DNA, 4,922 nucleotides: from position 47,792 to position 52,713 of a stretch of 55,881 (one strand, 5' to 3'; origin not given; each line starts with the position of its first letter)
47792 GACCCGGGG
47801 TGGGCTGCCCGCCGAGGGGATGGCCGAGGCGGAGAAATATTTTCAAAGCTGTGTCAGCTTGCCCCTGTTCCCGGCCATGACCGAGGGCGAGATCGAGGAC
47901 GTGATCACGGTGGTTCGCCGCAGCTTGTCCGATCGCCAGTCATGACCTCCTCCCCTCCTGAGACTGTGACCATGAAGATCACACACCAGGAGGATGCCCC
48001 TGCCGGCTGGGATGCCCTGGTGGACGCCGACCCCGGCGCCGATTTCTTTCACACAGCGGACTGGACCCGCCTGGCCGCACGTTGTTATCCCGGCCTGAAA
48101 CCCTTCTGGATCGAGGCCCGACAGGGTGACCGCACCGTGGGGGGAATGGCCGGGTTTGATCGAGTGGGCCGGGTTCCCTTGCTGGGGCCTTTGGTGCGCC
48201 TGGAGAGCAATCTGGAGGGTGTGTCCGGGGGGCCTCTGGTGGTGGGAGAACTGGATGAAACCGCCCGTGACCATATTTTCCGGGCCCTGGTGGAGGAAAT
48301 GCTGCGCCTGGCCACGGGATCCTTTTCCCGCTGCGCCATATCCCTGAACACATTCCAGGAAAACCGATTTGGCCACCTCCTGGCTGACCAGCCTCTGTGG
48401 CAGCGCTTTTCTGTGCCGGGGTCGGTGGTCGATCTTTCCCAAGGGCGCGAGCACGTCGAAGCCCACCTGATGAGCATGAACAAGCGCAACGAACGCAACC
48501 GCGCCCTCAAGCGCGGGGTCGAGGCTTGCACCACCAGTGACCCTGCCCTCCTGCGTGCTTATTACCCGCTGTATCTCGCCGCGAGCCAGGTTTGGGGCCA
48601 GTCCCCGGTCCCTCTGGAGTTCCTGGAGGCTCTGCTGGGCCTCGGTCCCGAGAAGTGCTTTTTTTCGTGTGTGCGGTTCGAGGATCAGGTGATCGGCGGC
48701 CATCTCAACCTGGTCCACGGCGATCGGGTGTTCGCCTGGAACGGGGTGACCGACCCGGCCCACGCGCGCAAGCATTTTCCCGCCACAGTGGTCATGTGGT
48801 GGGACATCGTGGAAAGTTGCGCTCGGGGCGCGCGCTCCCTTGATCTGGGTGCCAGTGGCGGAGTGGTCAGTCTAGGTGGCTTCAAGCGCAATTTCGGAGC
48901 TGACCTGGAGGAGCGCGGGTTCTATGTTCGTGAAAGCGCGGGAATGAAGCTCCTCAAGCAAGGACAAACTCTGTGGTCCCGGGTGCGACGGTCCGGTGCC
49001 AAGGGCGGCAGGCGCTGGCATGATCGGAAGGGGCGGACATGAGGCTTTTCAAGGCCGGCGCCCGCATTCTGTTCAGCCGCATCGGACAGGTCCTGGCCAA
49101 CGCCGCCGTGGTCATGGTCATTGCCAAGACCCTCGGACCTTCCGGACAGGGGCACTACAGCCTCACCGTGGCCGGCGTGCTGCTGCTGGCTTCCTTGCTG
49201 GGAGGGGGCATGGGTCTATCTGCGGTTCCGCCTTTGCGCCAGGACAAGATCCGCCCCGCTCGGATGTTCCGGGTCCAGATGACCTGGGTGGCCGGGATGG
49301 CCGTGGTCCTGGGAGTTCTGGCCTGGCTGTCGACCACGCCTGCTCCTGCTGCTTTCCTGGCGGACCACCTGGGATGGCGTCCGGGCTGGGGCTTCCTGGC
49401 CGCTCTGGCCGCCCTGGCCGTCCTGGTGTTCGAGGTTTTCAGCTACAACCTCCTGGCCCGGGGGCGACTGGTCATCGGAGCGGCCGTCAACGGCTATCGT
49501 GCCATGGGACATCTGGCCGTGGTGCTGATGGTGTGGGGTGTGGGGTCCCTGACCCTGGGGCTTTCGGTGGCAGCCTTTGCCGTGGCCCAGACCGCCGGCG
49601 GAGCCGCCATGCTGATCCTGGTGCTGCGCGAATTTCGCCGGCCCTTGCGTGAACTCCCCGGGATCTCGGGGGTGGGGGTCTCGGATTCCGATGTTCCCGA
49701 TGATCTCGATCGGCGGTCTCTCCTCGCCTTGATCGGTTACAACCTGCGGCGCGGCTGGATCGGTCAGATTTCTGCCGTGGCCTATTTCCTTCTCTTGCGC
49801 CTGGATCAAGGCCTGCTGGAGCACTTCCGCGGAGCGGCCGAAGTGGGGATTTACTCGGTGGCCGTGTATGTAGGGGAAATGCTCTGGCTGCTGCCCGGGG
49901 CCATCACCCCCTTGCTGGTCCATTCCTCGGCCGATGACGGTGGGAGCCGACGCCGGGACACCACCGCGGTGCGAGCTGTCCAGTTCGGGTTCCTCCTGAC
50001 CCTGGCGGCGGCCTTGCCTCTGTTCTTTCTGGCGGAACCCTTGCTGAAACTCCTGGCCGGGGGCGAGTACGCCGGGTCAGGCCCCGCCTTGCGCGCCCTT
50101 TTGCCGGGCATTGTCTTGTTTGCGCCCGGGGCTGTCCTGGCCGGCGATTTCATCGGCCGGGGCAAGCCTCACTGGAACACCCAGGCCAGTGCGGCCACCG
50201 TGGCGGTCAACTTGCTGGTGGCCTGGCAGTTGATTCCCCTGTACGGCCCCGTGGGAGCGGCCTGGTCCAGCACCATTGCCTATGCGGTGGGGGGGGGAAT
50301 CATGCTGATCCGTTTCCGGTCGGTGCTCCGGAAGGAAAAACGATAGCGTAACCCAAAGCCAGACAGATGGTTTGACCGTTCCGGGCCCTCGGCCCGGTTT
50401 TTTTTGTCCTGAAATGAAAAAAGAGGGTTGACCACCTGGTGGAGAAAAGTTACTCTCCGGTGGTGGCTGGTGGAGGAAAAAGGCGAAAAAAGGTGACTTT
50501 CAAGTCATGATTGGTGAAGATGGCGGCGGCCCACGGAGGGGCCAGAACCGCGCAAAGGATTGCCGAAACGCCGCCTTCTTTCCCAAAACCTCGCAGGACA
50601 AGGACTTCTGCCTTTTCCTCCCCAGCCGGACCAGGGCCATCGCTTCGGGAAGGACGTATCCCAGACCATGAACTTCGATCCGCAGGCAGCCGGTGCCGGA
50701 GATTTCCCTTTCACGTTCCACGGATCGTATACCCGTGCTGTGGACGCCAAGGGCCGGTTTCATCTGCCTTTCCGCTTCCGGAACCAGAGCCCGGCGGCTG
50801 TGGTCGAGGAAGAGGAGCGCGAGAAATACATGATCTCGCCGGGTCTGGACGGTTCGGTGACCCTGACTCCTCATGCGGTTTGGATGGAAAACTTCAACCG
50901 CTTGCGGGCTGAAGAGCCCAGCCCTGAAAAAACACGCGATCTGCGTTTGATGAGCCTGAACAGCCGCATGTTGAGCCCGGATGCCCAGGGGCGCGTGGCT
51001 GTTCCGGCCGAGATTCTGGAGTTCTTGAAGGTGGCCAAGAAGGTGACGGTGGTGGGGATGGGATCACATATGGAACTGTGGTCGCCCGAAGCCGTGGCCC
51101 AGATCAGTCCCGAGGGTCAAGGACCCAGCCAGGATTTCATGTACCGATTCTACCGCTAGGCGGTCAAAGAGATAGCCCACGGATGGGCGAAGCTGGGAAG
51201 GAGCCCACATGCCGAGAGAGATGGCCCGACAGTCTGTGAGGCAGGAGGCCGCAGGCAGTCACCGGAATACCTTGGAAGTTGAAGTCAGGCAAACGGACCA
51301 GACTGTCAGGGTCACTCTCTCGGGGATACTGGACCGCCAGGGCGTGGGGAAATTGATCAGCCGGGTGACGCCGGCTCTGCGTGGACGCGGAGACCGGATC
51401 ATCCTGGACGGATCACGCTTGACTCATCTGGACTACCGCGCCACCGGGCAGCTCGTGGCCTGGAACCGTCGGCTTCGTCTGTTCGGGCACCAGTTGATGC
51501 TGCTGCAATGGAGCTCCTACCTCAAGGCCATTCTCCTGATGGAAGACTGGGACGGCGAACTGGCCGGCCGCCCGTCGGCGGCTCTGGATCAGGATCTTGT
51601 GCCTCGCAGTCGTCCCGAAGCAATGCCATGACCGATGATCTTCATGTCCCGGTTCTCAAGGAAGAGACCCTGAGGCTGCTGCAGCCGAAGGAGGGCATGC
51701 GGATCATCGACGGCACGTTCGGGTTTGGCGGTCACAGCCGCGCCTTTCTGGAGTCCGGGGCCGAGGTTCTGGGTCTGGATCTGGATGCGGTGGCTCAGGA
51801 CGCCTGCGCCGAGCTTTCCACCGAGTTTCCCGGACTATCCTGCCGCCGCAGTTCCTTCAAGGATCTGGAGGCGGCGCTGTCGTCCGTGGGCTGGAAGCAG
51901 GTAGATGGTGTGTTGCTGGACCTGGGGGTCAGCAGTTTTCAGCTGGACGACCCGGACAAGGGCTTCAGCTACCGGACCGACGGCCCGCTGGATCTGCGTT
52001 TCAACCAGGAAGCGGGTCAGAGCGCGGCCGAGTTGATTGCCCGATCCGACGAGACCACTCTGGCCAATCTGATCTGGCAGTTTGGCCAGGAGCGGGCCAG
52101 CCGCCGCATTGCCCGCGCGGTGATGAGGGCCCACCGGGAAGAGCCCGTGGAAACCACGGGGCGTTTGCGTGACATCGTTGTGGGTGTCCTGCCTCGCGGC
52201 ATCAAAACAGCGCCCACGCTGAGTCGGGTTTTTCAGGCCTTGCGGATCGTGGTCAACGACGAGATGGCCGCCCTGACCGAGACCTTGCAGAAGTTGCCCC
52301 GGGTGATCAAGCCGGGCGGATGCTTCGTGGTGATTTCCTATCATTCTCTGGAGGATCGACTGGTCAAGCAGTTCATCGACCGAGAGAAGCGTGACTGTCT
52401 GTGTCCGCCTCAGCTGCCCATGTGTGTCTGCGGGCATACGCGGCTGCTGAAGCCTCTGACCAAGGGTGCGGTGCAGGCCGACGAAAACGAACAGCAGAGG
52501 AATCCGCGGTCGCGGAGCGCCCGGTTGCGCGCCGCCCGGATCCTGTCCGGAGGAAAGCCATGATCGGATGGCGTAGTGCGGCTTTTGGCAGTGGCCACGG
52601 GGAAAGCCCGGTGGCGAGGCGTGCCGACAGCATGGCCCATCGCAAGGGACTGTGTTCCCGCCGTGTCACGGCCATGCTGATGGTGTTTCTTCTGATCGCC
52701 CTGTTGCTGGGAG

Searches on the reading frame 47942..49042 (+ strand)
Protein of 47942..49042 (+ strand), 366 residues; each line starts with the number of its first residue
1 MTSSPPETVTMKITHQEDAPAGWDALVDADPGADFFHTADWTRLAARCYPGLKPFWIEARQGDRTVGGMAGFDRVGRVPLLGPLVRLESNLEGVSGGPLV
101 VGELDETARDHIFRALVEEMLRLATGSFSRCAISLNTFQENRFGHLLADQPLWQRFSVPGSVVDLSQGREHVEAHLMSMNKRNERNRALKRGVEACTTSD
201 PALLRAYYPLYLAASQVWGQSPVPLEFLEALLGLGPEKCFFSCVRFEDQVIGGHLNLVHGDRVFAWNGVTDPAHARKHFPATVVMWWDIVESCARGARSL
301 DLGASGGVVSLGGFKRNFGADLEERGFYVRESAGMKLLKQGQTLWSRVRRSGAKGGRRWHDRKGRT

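Call 4: search_protein_families(library=pfam, proteins=[window:47942-49042:+], max_evalue=0.001)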
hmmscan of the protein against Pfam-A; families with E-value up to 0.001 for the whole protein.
window:47942-49042:+ (366 aa): 1 family
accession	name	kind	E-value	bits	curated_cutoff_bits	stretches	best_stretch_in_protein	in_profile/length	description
PF13480.13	Acetyltransf_6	-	1.4e-16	61.4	22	1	182-304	8-136/143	Acetyltransferase (GNAT) domain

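Call 10: search_protein_families(library=ncbifam, proteins=[window:47942-49042:+], max_evalue=0.001)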
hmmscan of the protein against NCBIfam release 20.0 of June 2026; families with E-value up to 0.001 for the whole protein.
window:47942-49042:+ (366 aa): 1 family
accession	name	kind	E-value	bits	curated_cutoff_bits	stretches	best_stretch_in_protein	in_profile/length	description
TIGR03019.1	pepcterm_femAB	equivalog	1.1e-12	47.6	260.35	1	178-321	137-277/330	FemAB family XrtA/PEP-CTERM system-associated protein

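Call 71: search_solved_structures(query=A5, max_evalue=1)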
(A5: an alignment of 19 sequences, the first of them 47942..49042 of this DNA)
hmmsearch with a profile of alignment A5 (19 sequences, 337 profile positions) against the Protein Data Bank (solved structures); distinct sequences matched with E-value up to 1: 9.
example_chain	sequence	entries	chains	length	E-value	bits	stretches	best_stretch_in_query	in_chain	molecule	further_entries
9wqy_A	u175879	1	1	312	2.8e-20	75.8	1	130-319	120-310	aminoacyl-tRNA-dependent peptide synthase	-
9wqw_A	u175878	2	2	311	2.3e-19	72.8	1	146-318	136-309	aminoacyl-tRNA-dependent peptide synthase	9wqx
1xe4_A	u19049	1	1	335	4.1e-10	42.4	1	165-304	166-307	FemX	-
1xf8_A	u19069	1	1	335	6.6e-10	41.7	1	166-304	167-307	FemX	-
3gkr_A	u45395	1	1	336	6.9e-10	41.6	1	166-304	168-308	FemX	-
1ne9_A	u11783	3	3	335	6.9e-10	41.6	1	166-304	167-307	FemX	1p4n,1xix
4ii9_A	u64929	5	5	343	7.3e-10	41.5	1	166-304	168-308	FemX | UDP-N-acetylmuramoylpentapeptide-lysine N(6)-alanyltransferase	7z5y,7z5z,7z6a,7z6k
6snr_A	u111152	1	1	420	0.00049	22.4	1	234-309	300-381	Lipid II:glycine glycyltransferase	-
1lrz_A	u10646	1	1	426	0.1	14.7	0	249-312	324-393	factor essential for expression of methicillin resistance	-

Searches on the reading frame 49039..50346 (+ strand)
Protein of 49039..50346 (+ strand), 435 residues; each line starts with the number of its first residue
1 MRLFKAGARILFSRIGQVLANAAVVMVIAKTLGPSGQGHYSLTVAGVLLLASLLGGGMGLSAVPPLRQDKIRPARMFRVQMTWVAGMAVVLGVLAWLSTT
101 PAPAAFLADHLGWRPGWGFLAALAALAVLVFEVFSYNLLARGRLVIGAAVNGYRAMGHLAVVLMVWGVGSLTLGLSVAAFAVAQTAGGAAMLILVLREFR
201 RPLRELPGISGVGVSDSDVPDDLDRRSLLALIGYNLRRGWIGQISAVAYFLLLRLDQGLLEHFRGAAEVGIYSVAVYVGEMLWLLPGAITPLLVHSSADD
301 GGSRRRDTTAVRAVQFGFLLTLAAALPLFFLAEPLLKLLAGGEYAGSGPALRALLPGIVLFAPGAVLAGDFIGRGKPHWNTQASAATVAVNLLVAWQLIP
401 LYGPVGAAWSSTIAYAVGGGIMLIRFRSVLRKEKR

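Call 4: search_protein_families(library=pfam, proteins=[window:49039-50346:+], max_evalue=0.001)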
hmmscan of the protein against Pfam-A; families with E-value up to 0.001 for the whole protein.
window:49039-50346:+ (435 aa): 1 family
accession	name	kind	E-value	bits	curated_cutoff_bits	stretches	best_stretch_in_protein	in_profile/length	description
PF01943.22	Polysacc_synt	-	5.5e-06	26.5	28.2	1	15-280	13-252/274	Polysaccharide biosynthesis protein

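Call 10: search_protein_families(library=ncbifam, proteins=[window:49039-50346:+], max_evalue=0.001)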
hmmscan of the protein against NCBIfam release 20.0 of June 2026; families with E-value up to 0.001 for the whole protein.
window:49039-50346:+ (435 aa): 1 family
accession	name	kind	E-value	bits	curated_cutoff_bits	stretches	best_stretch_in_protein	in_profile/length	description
TIGR01695.1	murJ_mviN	equivalog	8.6e-05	21.4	235.55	1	297-429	293-429/506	murein biosynthesis integral membrane protein MurJ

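Call 73: search_protein_families(library=pfam, proteins=[window:49039-50346:+], max_evalue=1)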
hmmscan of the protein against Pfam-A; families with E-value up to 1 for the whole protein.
window:49039-50346:+ (435 aa): 1 family
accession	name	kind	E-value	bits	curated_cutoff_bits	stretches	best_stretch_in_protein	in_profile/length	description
PF01943.22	Polysacc_synt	-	5.5e-06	26.5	28.2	1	15-280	13-252/274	Polysaccharide biosynthesis protein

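Call 86: search_protein_families(library=pfam, alignment_id=A6, max_evalue=0.1)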
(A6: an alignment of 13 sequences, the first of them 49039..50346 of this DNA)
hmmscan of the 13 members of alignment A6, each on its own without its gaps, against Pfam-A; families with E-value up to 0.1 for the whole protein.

A. member 1, window:49039-50346:+ (435 aa): 1 family
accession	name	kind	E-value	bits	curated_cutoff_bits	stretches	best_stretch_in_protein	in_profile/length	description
PF01943.22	Polysacc_synt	-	5.5e-06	26.5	28.2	1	15-280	13-252/274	Polysaccharide biosynthesis protein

B. families by the number of members that match (of 13 scanned): 4 families
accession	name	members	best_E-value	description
PF01943.22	Polysacc_synt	8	1.1e-07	Polysaccharide biosynthesis protein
PF03023.19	MurJ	7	2.6e-07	Lipid II flippase MurJ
PF13440.11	Polysacc_synt_3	6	2.9e-12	Polysaccharide biosynthesis protein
PF01554.23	MatE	4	9.5e-05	MatE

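Call 87: search_protein_families(library=ncbifam, alignment_id=A6, max_evalue=0.1)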
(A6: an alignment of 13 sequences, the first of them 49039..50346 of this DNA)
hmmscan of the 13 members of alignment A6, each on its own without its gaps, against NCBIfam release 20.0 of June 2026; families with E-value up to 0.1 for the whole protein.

A. member 1, window:49039-50346:+ (435 aa): 2 families
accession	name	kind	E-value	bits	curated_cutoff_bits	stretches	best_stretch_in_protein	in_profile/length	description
TIGR01695.1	murJ_mviN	equivalog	8.6e-05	21.4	235.55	1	297-429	293-429/506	murein biosynthesis integral membrane protein MurJ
TIGR02900.1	spore_V_B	equivalog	0.0085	14.9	372.3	0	267-404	33-172/488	stage V sporulation protein B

B. families by the number of members that match (of 13 scanned): 9 families
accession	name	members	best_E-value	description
TIGR01695.1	murJ_mviN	11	2.2e-07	murein biosynthesis integral membrane protein MurJ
TIGR02900.1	spore_V_B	8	0.00011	stage V sporulation protein B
NF050818.1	PolSacchBiosHfsF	2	1.9e-10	polysaccharide biosynthesis protein HfsF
TIGR00797.1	matE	1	1.6e-06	MATE family efflux transporter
NF058658.1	Oglyco_Wzx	1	5.7e-06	O-glycosylation flippase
NF041503.1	WZX_like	1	0.00012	O-unit flippase-like protein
NF047674.1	TeichurnBiosyTuaB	1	0.00046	teichuronic acid biosynthesis protein TuaB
NF007773.0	PRK10459.1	1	0.0024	MOP flippase family protein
TIGR04154.1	archaeo_STT3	1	0.0032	oligosaccharyl transferase, archaeosortase A system-associated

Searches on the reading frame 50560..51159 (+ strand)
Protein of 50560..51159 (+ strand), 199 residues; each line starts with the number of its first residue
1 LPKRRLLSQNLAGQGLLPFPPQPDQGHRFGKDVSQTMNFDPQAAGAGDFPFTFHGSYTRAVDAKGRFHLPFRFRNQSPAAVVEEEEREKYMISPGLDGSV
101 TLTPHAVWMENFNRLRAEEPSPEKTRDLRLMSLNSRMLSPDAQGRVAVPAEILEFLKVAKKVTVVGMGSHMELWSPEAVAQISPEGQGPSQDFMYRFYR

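Call 4: search_protein_families(library=pfam, proteins=[window:50560-51159:+], max_evalue=0.001)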
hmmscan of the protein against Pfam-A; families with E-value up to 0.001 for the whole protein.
window:50560-51159:+ (199 aa): 1 family
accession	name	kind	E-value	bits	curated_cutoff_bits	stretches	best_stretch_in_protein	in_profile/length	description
PF02381.23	MraZ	-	1.1e-12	48.2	23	1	138-183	8-53/72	MraZ protein, putative antitoxin-like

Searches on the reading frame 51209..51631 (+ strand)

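Call 4: search_protein_families(library=pfam, proteins=[window:51209-51631:+], max_evalue=0.001)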
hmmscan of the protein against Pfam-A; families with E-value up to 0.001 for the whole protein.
window:51209-51631:+ (140 aa): 2 families
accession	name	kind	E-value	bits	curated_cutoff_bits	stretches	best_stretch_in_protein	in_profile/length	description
PF13466.11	STAS_2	-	1.8e-09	38.1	29.2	1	35-109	1-74/80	STAS domain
PF01740.26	STAS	-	9.4e-05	22.6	22.6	1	24-108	2-87/106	STAS domain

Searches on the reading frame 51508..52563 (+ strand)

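Call 4: search_protein_families(library=pfam, proteins=[window:51508-52563:+], max_evalue=0.001)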
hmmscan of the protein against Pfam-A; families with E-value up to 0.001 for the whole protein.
window:51508-52563:+ (351 aa): 1 family
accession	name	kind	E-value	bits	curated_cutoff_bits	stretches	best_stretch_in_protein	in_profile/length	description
PF01795.25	Methyltransf_5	-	7.2e-91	305.3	27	1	45-344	3-307/309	MraW methylase family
